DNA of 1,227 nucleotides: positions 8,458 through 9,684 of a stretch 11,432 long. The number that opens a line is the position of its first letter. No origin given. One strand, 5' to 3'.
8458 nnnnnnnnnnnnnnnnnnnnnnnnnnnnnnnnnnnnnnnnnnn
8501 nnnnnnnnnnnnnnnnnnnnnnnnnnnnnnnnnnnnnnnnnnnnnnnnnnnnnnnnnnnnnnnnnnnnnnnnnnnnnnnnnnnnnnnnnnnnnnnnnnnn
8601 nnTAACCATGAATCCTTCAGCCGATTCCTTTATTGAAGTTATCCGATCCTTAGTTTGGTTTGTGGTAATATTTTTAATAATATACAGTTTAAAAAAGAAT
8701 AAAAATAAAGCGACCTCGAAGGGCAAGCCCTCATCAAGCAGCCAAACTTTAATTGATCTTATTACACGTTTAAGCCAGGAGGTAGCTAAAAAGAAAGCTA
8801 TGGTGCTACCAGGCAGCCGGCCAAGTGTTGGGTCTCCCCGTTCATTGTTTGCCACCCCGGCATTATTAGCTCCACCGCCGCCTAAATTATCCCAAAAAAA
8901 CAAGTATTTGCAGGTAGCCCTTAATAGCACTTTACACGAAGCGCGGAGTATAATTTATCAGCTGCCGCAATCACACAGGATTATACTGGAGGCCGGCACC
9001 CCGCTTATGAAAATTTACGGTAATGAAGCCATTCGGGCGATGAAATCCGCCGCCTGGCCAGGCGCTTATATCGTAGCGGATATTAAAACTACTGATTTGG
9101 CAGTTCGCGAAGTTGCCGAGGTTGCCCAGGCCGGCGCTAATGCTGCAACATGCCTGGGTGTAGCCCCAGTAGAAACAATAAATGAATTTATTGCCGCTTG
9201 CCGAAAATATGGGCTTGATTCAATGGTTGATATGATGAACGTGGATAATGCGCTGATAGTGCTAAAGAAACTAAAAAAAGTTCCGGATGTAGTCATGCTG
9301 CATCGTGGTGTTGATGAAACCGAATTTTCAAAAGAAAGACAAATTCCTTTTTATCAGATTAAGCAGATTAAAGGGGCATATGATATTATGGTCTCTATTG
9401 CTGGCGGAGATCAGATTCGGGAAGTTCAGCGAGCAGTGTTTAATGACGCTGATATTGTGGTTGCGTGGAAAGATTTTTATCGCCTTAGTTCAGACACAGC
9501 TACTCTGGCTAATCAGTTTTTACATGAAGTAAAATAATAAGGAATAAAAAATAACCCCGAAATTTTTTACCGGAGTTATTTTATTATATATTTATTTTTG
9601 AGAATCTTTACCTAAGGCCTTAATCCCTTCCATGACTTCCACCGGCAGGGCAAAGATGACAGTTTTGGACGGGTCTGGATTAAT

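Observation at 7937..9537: Tandem, translationally coupled HPS/KGPDC-family paralogs, both with Asn replacing the conserved first-strand Asp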

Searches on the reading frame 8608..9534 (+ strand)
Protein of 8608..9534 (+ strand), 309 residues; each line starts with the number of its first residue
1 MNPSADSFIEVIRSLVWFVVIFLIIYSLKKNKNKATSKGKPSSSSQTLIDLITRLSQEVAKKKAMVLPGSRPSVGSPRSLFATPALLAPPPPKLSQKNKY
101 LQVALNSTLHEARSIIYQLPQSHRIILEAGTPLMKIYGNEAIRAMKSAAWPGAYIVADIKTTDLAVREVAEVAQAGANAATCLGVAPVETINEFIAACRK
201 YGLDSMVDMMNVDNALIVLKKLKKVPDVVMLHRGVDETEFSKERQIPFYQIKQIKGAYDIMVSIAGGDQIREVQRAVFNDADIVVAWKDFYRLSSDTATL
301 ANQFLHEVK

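Call 3: search_protein_families(library=pfam, proteins=[window:8608-9534:+], max_evalue=1)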
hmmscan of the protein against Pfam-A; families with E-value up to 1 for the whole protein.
window:8608-9534:+ (309 aa): 1 family
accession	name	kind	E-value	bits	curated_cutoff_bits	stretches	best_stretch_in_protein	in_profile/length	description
PF00215.30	OMPdecase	-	1.1e-18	68.4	27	1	100-286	2-204/221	Orotidine 5'-phosphate decarboxylase / HUMPS family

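Call 4: search_protein_families(library=ncbifam, proteins=[window:8608-9534:+], max_evalue=1)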
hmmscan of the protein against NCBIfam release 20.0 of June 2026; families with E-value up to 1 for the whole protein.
window:8608-9534:+ (309 aa): 9 families
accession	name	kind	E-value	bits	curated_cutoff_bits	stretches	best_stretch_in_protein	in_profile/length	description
NF009833.0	PRK13307.1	equivalog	1e-50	172.8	274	1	97-308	171-379/392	bifunctional 5,6,7,8-tetrahydromethanopterin hydro-lyase/3-hexulose-6-phosphate synthase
TIGR03128.2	RuMP_HxlA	equivalog_domain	7e-31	107.5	200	1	101-287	1-185/205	3-hexulose-6-phosphate synthase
NF041755.1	RuMP_HxlAB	equivalog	1.4e-30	106.6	500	1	100-295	5-198/391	bifunctional 3-hexulose-6-phosphate synthase/6-phospho-3-hexuloisomerase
NF005442.0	PRK07028.1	equivalog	1.4e-27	96.4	593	1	99-297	4-199/430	bifunctional hexulose-6-phosphate synthase/ribonuclease regulator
NF009832.1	PRK13306.1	subfamily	1.5e-10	40.9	250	1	100-274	4-177/215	3-dehydro-L-gulonate-6-phosphate decarboxylase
NF009831.0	PRK13305.1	equivalog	4.9e-10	39.1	294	1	100-267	5-171/220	3-keto-L-gulonate-6-phosphate decarboxylase UlaD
NF001376.0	PRK00278.2-3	equivalog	0.09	12.2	284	1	167-215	118-166/255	indole-3-glycerol phosphate synthase TrpC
NF041023.1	PP0621_fam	subfamily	0.14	12.4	45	1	13-45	2-34/71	PP0621 family protein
TIGR03702.1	lip_kinase_YegS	equivalog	0.16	11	387.45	1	161-199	60-99/295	lipid kinase YegS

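Call 8: search_solved_structures(query=window:8608-9534:+, max_evalue=0.01, show_alignments=4)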
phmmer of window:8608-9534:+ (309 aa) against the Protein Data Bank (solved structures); distinct sequences matched with E-value up to 0.01: 3.
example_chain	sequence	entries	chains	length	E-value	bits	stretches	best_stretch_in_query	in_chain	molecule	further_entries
9lj9_B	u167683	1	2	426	1.9e-21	80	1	101-287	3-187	3-hexulose-6-phosphate synthase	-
3f4w_A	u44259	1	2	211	1.2e-11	47.8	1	101-287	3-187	Putative hexulose 6 phosphate synthase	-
3ajx_A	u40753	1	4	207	4.4e-10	42.7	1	101-299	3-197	3-hexulose-6-phosphate synthase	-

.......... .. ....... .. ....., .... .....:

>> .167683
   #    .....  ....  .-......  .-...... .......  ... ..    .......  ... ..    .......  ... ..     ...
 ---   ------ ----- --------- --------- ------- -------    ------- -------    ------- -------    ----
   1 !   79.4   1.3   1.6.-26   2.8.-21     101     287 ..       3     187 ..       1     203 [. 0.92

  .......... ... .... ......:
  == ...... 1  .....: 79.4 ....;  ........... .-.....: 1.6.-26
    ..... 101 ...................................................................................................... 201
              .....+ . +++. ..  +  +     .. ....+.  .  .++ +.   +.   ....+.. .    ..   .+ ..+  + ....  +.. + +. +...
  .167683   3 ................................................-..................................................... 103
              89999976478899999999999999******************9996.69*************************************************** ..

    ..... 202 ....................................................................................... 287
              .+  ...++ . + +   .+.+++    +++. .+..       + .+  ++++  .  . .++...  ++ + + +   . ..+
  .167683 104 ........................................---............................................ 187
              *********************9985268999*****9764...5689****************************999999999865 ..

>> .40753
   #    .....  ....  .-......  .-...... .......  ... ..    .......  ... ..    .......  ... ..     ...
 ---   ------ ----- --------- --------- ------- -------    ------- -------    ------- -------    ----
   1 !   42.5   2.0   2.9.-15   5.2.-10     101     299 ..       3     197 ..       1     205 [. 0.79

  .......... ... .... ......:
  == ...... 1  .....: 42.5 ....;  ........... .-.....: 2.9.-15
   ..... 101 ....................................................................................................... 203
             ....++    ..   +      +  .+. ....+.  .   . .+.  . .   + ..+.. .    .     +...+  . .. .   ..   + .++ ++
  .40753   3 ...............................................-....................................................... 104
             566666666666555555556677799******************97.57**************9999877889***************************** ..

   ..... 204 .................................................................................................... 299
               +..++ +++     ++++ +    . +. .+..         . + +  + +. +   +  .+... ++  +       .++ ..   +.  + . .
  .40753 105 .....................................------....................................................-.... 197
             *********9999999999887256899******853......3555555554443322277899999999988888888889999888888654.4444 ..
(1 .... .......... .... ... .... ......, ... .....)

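Call 15: find_homologous_proteins(query=window:8608-9534:+, max_evalue=0.001)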
Query window:8608-9534:+ (309 aa): 1886 proteins with E <= 0.001 among 3844 candidates; the best 120 are listed.
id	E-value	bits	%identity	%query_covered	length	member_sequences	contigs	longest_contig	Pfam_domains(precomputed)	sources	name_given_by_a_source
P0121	8.5e-197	670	100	100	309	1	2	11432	PF00215.31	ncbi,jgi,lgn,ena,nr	ncbi:orotidine 5'-phosphate decarboxylase [Patescibacteria group bacterium]|nr:orotidine 5'-phosphat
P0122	6.3e-105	369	75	70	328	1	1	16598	PF00215.31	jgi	jgi:3-keto-L-gulonate-6-phosphate decarboxylase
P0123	7.3e-104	365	56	100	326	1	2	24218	PF00215.31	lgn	-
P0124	4.5e-103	363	60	90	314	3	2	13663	PF00215.31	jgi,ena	-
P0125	2.2e-98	347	69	71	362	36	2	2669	PF00215.31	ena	-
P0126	9.4e-97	342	55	96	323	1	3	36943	PF00215.31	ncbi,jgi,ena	-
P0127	2.1e-96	341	55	98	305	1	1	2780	PF00215.31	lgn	-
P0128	7.0e-96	339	55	100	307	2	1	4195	PF00215.31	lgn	-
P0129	1.0e-95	338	72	70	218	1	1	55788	PF00215.31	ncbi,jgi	ncbi:MAG: orotidine 5'-phosphate decarboxylase / HUMPS family protein, partial [Patescibacteria grou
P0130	1.7e-95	338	59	88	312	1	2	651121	PF00215.31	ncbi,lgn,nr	ncbi:MAG: orotidine 5'-phosphate decarboxylase [Patescibacteria group bacterium]|nr:orotidine 5'-pho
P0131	8.6e-95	335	56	96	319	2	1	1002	PF00215.31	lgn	-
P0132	9.3e-95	335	58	94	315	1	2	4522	PF00215.31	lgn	-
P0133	1.2e-94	335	57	96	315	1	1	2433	PF00215.31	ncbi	-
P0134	1.5e-94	335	57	93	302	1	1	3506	PF00215.31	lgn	-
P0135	2.0e-94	334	71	70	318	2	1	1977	PF00215.31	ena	-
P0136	4.6e-94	333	54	97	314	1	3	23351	PF00215.31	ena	-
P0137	5.8e-94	333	65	76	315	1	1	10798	PF00215.31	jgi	-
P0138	7.6e-94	332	55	96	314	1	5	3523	PF00215.31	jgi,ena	-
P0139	9.0e-94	332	58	94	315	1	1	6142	PF00215.31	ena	-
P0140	1.0e-93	332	55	96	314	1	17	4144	PF00215.31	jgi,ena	-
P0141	1.0e-93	332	55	96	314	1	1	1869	PF00215.31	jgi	-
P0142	1.2e-93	332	55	96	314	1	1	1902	PF00215.31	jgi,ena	-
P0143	1.4e-93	331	55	96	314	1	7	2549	PF00215.31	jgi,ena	-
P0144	1.4e-93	331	71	68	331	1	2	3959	PF00215.31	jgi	-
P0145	2.2e-93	331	55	96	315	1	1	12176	PF00215.31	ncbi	-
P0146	3.1e-93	330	71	70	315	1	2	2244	PF00215.31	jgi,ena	-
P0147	3.3e-93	330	64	82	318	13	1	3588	PF00215.31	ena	-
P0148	3.9e-93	330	57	95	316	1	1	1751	PF00215.31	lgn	-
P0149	4.3e-93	330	57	91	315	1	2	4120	PF00215.31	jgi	jgi:bifunctional enzyme Fae/Hps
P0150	4.4e-93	330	55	96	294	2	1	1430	PF00215.31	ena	-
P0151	5.2e-93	330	70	70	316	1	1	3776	PF00215.31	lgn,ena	-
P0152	5.3e-93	330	53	98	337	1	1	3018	PF00215.31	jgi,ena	-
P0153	6.6e-93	329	71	70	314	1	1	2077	PF00215.31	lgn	-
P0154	6.9e-93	329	70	70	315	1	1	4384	PF00215.31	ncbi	-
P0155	8.3e-93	329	70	70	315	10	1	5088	PF00215.31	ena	-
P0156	9.1e-93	329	55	96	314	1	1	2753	PF00215.31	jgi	jgi:3-keto-L-gulonate-6-phosphate decarboxylase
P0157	1.2e-92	328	57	96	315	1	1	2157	PF00215.31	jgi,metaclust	metaclust:\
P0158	1.3e-92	328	67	73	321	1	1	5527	PF00215.31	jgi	-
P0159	1.6e-92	328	67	71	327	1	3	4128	PF00215.31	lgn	-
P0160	1.7e-92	328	69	70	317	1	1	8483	PF00215.31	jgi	jgi:3-keto-L-gulonate-6-phosphate decarboxylase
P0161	1.8e-92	328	71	70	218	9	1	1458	PF00215.31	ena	-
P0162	2.0e-92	328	69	70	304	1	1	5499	PF00215.31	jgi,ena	-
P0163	2.1e-92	328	70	70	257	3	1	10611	PF00215.31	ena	-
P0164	2.6e-92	327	70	70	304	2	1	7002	PF00215.31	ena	-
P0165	2.9e-92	327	69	70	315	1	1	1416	PF00215.31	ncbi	-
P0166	3.0e-92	327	70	68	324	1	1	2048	PF00215.31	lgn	-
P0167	3.1e-92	327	64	78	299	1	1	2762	PF00215.31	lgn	-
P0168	3.2e-92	327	69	70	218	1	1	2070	PF00215.31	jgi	jgi:bifunctional enzyme Fae/Hps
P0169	3.3e-92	327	68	72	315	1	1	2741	PF00215.31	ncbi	-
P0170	5.2e-92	326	71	69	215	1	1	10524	PF00215.31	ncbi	-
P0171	7.7e-92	326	68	72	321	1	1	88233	PF00215.31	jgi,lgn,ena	-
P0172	8.0e-92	326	51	98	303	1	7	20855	PF00215.31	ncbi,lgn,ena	-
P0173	8.0e-92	326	67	72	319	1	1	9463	PF00215.31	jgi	-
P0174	8.9e-92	326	68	70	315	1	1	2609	PF00215.31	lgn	-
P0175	1.0e-91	325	68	70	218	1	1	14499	PF00215.31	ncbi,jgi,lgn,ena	ncbi:MAG: orotidine 5'-phosphate decarboxylase / HUMPS family protein [Candidatus Paceibacterota bac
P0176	1.2e-91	325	69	70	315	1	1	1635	PF00215.31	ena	-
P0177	1.3e-91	325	70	70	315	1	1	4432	PF00215.31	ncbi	-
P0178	1.6e-91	325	67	70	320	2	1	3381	PF00215.31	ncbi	-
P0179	1.7e-91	325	69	70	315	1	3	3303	PF00215.31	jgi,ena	-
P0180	1.7e-91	325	69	70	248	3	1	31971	PF00215.31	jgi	-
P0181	2.0e-91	324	69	70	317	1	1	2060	PF00215.31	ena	-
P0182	2.3e-91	324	69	70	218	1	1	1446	PF00215.31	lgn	-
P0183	2.6e-91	324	67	72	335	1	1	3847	PF00215.31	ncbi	ncbi:MAG: orotidine 5'-phosphate decarboxylase / HUMPS family protein [Patescibacteria group bacteri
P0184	2.8e-91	324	67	70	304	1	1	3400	PF00215.31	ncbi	-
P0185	2.9e-91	324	68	71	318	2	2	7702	PF00215.31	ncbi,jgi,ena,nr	ncbi:MAG TPA: orotidine 5'-phosphate decarboxylase [bacterium]|nr:orotidine 5'-phosphate decarboxyla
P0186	3.0e-91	324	56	94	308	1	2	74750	PF00215.31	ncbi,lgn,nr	ncbi:MAG: orotidine 5'-phosphate decarboxylase [Candidatus Staskawiczbacteria bacterium]|nr:orotidin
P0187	3.0e-91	324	69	70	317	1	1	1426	PF00215.31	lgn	-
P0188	3.1e-91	324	68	70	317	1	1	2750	PF00215.31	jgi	jgi:3-keto-L-gulonate-6-phosphate decarboxylase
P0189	3.1e-91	324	68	70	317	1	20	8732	PF00215.31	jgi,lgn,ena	jgi:3-keto-L-gulonate-6-phosphate decarboxylase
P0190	3.2e-91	324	55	97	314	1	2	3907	PF00215.31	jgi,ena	-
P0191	3.3e-91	324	68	70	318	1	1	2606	PF00215.31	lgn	-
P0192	3.3e-91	324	69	70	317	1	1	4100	PF00215.31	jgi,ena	-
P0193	4.1e-91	323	69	70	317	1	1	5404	PF00215.31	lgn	-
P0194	4.3e-91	323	67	70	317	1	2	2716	PF00215.31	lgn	-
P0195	4.4e-91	323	69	70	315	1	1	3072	PF00215.31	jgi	-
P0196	4.5e-91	323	69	70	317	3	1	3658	PF00215.31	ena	-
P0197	4.5e-91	323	69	70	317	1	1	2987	PF00215.31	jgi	-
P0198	4.6e-91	323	69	70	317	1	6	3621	PF00215.31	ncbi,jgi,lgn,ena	-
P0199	5.5e-91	323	70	70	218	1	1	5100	PF00215.31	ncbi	ncbi:MAG: orotidine 5'-phosphate decarboxylase / HUMPS family protein [Patescibacteria group bacteri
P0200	8.0e-91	322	65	73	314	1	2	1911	PF00215.31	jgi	jgi:3-keto-L-gulonate-6-phosphate decarboxylase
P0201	8.4e-91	322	68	70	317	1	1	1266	PF00215.31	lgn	-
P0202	9.5e-91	322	69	70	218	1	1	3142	PF00215.31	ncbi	-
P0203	9.7e-91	322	56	96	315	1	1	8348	PF00215.31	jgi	jgi:3-keto-L-gulonate-6-phosphate decarboxylase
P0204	1.0e-90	322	69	70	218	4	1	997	PF00215.31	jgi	-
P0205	1.0e-90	322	69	70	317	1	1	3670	PF00215.31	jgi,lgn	jgi:3-keto-L-gulonate-6-phosphate decarboxylase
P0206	1.2e-90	322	69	70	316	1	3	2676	PF00215.31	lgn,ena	-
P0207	1.4e-90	322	68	70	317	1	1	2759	PF00215.31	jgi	-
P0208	1.4e-90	322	68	70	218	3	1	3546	PF00215.31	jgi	-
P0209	1.5e-90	322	68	70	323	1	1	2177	PF00215.31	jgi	jgi:3-keto-L-gulonate-6-phosphate decarboxylase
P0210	1.6e-90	321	68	70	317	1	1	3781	PF00215.31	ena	-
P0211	1.7e-90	321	68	70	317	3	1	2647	PF00215.31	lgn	-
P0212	1.7e-90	321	65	73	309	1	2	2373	PF00215.31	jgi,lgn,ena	jgi:3-keto-L-gulonate-6-phosphate decarboxylase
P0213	1.8e-90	321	68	70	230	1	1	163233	PF00215.31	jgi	-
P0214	2.7e-90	321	68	70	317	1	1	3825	PF00215.31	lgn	-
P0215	2.7e-90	321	68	70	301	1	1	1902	PF00215.31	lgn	-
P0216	2.8e-90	321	58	84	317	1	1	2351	PF00215.31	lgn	-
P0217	2.8e-90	321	68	70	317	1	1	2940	PF00215.31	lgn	-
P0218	2.9e-90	321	66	73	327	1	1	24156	PF00215.31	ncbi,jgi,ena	ncbi:MAG: orotidine 5'-phosphate decarboxylase / HUMPS family protein [Patescibacteria group bacteri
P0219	2.9e-90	321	68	70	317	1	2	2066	PF00215.31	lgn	-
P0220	3.4e-90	320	68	70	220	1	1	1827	PF00215.31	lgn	-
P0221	3.4e-90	320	56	94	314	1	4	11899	PF00215.31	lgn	-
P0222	5.7e-90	320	58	85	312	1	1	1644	PF00215.31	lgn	-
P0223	5.8e-90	320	54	96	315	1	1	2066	PF00215.31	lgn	-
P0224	5.9e-90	320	67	72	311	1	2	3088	PF00215.31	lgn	-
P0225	6.1e-90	320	53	95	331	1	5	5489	PF00215.31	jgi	jgi:3-keto-L-gulonate-6-phosphate decarboxylase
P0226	6.3e-90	319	67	70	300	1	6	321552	PF00215.31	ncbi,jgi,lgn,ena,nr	ncbi:hypothetical protein COU74_05380 [Candidatus Peregrinibacteria bacterium CG10_big_fil_rev_8_21_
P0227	7.0e-90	319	67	70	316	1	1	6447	PF00215.31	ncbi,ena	ncbi:MAG: orotidine 5'-phosphate decarboxylase / HUMPS family protein [Patescibacteria group bacteri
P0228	7.2e-90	319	65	71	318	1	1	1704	PF00215.31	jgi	-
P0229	9.2e-90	319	66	72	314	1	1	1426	PF00215.31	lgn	-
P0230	1.0e-89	319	51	100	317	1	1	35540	PF00215.31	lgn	-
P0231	1.2e-89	319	52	97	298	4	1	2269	PF00215.31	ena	-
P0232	1.2e-89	319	53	94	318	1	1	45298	PF00215.31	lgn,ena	-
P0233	1.3e-89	318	67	70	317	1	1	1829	PF00215.31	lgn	-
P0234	1.3e-89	318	67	70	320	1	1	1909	PF00215.31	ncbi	-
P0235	1.4e-89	318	68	70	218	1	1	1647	PF00215.31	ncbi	-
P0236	1.5e-89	318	68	70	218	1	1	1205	PF00215.31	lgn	-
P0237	1.6e-89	318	65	72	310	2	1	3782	PF00215.31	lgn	-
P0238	1.8e-89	318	68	70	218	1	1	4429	PF00215.31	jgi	jgi:bifunctional enzyme Fae/Hps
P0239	1.9e-89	318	67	70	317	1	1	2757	PF00215.31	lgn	-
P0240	2.0e-89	318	65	72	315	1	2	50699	PF00215.31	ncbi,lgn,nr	ncbi:MAG: orotidine 5'-phosphate decarboxylase [Candidatus Parcubacteria bacterium]|nr:orotidine 5'-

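Call 38: search_protein_families(library=padloc, proteins=[window:8608-9534:+], max_evalue=0.01)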
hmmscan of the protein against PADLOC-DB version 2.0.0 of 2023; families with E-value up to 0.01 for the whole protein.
window:8608-9534:+ (309 aa): 0 families

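Call 80: predict_structure(alignment_id=A3)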
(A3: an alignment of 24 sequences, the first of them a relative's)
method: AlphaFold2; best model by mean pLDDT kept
length: 309 residues; sequences in the alignment: 24
mean_pLDDT: 84.1   pTM: 0.69
mean pLDDT of the five models: 84.1, 82.2, 80.9, 80.8, 78.8
residues with pLDDT >= 90: 181; 70-90: 65; 50-70: 40; < 50: 23
segments of 3 or more residues with pLDDT < 50: 35-42, 69-72, 236-242
pLDDT, mean of each block of 10 residues (from residue 1): 78 92 89 51 62 81 55 54 70 95 93 94 97 95 97 95 84 97 95 97 96 93 97 59 67 96 90 91 82 76 92
secondary structure, 60 per line:
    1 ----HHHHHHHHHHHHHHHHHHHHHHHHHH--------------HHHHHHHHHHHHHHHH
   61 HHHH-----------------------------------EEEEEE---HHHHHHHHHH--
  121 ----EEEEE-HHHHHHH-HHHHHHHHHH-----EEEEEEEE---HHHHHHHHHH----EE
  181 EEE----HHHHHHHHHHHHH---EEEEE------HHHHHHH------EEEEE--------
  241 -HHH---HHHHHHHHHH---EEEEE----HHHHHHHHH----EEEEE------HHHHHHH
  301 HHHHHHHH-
elements in order: H5-30 H45-64 E100-105 H109-118 E125-129 H131-137 H139-148 E154-161 H165-174 E179-183 H188-200 E204-208 H215-221 E228-232 H248-257 E261-265 H270-278 E283-287 H294-308
